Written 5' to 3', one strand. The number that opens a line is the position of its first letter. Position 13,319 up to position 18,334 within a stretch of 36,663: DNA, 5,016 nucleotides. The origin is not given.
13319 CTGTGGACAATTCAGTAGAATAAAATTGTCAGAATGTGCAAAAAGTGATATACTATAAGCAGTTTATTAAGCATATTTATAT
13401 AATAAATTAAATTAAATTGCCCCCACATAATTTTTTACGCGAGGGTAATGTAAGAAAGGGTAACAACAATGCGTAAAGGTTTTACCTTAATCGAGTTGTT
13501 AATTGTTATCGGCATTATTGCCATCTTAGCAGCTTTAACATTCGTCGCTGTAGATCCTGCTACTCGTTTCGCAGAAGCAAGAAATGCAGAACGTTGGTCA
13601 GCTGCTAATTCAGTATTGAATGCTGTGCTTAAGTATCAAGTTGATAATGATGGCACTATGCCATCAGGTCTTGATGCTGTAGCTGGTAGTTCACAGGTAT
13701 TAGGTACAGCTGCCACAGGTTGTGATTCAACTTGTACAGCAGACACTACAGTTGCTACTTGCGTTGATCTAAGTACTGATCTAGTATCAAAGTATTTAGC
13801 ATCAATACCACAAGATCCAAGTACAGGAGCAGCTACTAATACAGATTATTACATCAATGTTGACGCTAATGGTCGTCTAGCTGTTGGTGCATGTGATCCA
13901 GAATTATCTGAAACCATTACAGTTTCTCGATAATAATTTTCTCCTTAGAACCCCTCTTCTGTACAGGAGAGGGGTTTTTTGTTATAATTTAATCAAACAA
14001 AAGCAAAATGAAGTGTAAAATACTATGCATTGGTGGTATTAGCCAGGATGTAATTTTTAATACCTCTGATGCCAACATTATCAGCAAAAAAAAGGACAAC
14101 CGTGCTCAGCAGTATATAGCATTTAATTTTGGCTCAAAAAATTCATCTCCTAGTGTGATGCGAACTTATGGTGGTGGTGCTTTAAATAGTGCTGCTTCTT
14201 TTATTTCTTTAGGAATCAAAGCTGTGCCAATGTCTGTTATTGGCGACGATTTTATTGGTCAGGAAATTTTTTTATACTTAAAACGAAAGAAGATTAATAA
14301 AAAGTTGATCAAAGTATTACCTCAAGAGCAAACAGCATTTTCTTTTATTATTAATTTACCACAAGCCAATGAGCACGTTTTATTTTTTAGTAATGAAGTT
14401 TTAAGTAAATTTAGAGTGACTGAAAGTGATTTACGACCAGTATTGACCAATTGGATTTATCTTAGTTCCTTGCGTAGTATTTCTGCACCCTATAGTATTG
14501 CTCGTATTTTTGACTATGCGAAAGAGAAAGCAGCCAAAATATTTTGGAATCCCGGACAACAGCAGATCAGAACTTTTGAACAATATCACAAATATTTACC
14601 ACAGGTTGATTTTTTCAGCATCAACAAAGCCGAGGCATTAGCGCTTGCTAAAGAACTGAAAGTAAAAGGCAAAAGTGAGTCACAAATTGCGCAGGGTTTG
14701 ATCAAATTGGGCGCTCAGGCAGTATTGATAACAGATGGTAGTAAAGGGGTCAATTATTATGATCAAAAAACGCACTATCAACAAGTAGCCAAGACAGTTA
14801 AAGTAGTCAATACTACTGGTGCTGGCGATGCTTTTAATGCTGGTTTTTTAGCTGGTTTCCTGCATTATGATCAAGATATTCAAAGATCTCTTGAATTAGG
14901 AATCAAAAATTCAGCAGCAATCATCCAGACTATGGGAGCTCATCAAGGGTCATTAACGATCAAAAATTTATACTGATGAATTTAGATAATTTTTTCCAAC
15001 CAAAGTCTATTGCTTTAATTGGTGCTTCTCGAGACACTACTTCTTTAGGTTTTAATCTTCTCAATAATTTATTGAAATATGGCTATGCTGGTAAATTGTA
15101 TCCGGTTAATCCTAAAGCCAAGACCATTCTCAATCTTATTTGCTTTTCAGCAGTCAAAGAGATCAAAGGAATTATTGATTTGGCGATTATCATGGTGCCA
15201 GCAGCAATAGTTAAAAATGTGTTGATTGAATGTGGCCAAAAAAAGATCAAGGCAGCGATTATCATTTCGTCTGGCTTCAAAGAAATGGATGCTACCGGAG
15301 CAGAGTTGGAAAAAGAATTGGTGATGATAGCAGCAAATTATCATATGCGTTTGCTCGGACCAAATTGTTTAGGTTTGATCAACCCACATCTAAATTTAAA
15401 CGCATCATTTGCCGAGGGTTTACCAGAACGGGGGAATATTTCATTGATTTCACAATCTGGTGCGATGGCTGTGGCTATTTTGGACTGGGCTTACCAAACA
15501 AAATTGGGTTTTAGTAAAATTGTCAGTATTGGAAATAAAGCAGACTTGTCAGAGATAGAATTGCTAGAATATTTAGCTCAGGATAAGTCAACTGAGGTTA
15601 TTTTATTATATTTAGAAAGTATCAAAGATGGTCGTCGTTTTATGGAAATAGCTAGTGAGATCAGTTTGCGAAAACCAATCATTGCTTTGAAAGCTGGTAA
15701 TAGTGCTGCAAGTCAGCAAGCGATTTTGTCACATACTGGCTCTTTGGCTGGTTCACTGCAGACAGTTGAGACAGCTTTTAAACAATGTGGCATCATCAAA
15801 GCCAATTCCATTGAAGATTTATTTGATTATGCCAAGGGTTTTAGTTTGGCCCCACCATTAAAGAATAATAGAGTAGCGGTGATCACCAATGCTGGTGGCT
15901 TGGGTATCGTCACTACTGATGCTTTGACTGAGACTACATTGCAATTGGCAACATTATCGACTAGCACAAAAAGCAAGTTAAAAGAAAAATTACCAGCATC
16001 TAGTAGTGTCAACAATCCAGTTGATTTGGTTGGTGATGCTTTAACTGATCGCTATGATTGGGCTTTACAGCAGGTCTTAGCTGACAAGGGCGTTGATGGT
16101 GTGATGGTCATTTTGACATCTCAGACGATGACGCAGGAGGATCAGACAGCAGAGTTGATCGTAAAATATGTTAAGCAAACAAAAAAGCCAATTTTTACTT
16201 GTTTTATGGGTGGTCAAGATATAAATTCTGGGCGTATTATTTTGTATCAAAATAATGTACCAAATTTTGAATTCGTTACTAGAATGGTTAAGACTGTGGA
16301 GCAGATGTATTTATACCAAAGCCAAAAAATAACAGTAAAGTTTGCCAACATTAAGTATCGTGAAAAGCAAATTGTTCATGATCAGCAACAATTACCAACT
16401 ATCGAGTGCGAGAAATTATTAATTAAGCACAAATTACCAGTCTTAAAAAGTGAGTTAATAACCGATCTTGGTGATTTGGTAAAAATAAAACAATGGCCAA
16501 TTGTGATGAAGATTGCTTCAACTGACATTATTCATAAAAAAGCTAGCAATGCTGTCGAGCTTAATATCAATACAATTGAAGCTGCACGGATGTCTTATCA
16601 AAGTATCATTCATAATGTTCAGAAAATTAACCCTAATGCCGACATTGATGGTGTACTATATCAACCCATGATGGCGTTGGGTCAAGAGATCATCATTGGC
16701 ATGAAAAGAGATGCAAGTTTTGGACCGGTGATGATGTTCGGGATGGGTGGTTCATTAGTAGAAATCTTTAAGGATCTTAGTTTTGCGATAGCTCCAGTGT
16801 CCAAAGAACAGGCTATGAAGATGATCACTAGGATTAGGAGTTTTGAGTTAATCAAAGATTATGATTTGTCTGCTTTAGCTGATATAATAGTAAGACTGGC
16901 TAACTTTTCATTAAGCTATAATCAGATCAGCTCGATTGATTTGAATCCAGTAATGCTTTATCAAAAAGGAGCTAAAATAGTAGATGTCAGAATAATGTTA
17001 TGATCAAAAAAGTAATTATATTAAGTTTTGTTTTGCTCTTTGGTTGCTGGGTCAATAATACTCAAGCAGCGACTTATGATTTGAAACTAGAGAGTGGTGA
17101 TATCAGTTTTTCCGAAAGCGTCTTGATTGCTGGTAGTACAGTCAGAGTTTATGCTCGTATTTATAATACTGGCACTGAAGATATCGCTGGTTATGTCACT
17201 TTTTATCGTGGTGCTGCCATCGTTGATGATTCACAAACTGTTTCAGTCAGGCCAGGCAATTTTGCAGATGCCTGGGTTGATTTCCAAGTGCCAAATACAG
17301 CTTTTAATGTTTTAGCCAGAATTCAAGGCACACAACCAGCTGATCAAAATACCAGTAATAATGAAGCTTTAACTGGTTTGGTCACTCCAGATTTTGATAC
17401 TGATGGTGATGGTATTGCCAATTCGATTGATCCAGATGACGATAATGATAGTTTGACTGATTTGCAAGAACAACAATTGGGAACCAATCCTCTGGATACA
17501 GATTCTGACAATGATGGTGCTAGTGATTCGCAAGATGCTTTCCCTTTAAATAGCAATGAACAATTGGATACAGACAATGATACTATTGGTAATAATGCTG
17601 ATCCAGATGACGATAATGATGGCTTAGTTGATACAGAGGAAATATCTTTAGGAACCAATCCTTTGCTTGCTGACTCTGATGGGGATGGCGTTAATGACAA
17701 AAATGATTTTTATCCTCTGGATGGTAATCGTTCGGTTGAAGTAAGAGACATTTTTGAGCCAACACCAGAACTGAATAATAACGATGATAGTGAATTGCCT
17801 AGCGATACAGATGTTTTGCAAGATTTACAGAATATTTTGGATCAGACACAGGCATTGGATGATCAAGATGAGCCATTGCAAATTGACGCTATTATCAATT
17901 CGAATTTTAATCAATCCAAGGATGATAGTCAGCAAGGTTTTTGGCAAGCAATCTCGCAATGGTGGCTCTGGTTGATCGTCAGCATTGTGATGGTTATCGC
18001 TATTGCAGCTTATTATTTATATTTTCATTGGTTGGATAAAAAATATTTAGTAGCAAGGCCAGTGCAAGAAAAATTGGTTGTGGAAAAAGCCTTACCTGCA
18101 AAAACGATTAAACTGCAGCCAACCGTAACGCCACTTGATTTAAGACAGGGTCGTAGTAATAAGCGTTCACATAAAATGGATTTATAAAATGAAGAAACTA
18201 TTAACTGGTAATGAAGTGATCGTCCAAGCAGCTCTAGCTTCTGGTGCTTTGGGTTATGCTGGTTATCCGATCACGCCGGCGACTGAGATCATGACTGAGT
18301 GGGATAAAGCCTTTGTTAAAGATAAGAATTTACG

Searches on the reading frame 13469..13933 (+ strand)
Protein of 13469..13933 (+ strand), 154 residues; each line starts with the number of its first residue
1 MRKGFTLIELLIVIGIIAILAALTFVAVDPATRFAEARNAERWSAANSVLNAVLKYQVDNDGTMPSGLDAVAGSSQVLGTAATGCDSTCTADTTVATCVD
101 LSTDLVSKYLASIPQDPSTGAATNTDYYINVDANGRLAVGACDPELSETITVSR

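Call 4: search_protein_families(library=pfam, proteins=[window:13469-13933:+], max_evalue=0.1)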
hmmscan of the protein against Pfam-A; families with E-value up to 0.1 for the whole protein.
window:13469-13933:+ (154 aa): 1 family
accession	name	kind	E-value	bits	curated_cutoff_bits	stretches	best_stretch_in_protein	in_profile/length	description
PF07963.17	N_methyl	-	1.8e-07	30.8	21.2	1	2-24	4-26/27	Prokaryotic N-terminal methylation motif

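Call 6: search_protein_families(library=ncbifam, proteins=[window:13469-13930:+], max_evalue=0.1)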
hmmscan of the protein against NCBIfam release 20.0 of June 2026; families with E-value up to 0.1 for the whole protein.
window:13469-13930:+ (154 aa): 15 families
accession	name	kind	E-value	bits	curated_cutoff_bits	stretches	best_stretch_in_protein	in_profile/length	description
TIGR02532.1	IV_pilin_GFxxxE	domain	3.4e-08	33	16.3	1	2-24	1-23/24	prepilin-type N-terminal cleavage/methylation domain-containing protein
TIGR01708.2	typeII_sec_gspH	equivalog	2.8e-06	27.4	80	1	3-42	2-42/169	type II secretion system minor pseudopilin GspH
TIGR01710.1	typeII_sec_gspG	equivalog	2.8e-06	27.4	88.85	1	3-66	1-61/134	type II secretion system major pseudopilin GspG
NF007862.0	PRK10574.1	equivalog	4.2e-06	27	138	1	2-27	4-29/145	prepilin peptidase-dependent pilin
NF040999.1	pilin_ComGC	equivalog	3.7e-05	23.8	75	1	3-60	2-57/84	competence type IV pilus major pilin ComGC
NF041775.1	typeIV_PilA_Myxo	equivalog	0.00051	20.1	400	1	3-25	11-33/214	type IV pilin protein PilA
NF040982.1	ComGD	equivalog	0.0011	19.3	70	1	3-28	2-26/139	competence type IV pilus minor pilin ComGD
NF038303.1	EPS_HpsB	equivalog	0.0018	18.3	150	1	3-112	3-113/211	hormogonium polysaccharide secretion pseudopilin HpsB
NF041013.1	T4P_ComGE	equivalog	0.0022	18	49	1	3-26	4-27/83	competence type IV pilus minor pilin ComGE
TIGR01707.1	gspI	equivalog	0.0034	17.8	44.35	1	4-80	1-73/101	type II secretion system minor pseudopilin GspI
TIGR01711.1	gspJ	equivalog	0.004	17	64.85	1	3-35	1-33/192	type II secretion system minor pseudopilin GspJ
NF007800.0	PRK10506.1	equivalog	0.0045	16.8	158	1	2-23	8-29/163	prepilin peptidase-dependent protein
TIGR02596.1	TIGR02596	subfamily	0.011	15.8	70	1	5-29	1-25/196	Verru_Chthon cassette protein D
NF004143.0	PRK05620.1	equivalog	0.041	12.2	852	1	21-85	336-398/576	long-chain fatty-acid--CoA ligase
TIGR02599.1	TIGR02599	subfamily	0.099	11.9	256.5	0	4-53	1-52/361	Verru_Chthon cassette protein C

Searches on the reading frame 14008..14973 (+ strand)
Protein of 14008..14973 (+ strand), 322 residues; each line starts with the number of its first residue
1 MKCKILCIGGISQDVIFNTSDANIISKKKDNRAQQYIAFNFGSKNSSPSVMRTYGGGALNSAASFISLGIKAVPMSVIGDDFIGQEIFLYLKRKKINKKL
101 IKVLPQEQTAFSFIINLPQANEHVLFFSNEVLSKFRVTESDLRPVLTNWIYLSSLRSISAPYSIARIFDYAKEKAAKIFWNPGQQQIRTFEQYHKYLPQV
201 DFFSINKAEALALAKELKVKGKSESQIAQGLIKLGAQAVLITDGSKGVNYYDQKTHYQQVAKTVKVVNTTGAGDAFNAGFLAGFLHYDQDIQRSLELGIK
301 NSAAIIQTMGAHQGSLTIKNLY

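Call 59: search_protein_families(library=pfam, proteins=[window:14008-14973:+], max_evalue=0.001)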
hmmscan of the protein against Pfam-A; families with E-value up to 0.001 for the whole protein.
window:14008-14973:+ (322 aa): 2 families
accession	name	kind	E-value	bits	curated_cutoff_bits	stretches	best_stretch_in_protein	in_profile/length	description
PF00294.29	PfkB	-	2.9e-42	145.5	25.8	1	41-313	22-297/302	pfkB family carbohydrate kinase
PF08543.17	Phos_pyr_kin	-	7.4e-06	26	27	1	193-298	112-224/246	Phosphomethylpyrimidine kinase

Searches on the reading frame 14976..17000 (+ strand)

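Call 59: search_protein_families(library=pfam, proteins=[window:14976-17000:+], max_evalue=0.001)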
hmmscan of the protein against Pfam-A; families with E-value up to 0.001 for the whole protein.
window:14976-17000:+ (675 aa): 6 families
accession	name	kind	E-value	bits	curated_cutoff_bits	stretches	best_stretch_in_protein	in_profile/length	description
PF13607.11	Succ_CoA_lig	-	2.8e-54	183.1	27.4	1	152-287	1-136/138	Succinyl-CoA ligase like flavodoxin domain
PF13549.11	ATP-grasp_5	-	9.6e-54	182.5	27.6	1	469-675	6-221/221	ATP-grasp domain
PF13380.12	CoA_binding_2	-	7.8e-19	68.7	22.8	1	10-136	1-115/116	CoA binding domain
PF02629.25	CoA_binding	-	1.4e-13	51.8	22.3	1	8-100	2-97/97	CoA binding domain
PF19045.5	Ligase_CoA_2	-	4.8e-09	36.9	23.7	1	300-438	1-144/162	Ligase-CoA domain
PF00549.24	Ligase_CoA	-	2.5e-06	28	24.5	0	158-255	1-105/128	CoA-ligase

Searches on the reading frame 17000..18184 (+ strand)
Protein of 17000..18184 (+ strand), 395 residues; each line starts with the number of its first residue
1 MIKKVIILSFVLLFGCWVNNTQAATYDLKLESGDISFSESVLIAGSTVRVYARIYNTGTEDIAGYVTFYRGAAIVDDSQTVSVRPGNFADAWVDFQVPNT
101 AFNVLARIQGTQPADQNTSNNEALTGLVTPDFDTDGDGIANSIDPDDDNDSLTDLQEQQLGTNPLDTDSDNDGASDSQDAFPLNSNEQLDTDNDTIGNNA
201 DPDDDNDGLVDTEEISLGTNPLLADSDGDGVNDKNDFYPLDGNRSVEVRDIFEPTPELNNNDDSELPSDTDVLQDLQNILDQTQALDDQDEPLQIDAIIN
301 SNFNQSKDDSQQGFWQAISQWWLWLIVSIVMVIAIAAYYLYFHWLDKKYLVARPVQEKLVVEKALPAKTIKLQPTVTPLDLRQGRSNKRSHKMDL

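Call 59: search_protein_families(library=pfam, proteins=[window:17000-18184:+], max_evalue=0.001)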
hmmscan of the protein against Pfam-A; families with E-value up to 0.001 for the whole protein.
window:17000-18184:+ (395 aa): 1 family
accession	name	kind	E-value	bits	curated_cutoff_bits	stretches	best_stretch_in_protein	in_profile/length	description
PF18884.5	TSP3_bac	-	8.8e-07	29.1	25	1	203-223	1-21/22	Bacterial TSP3 repeat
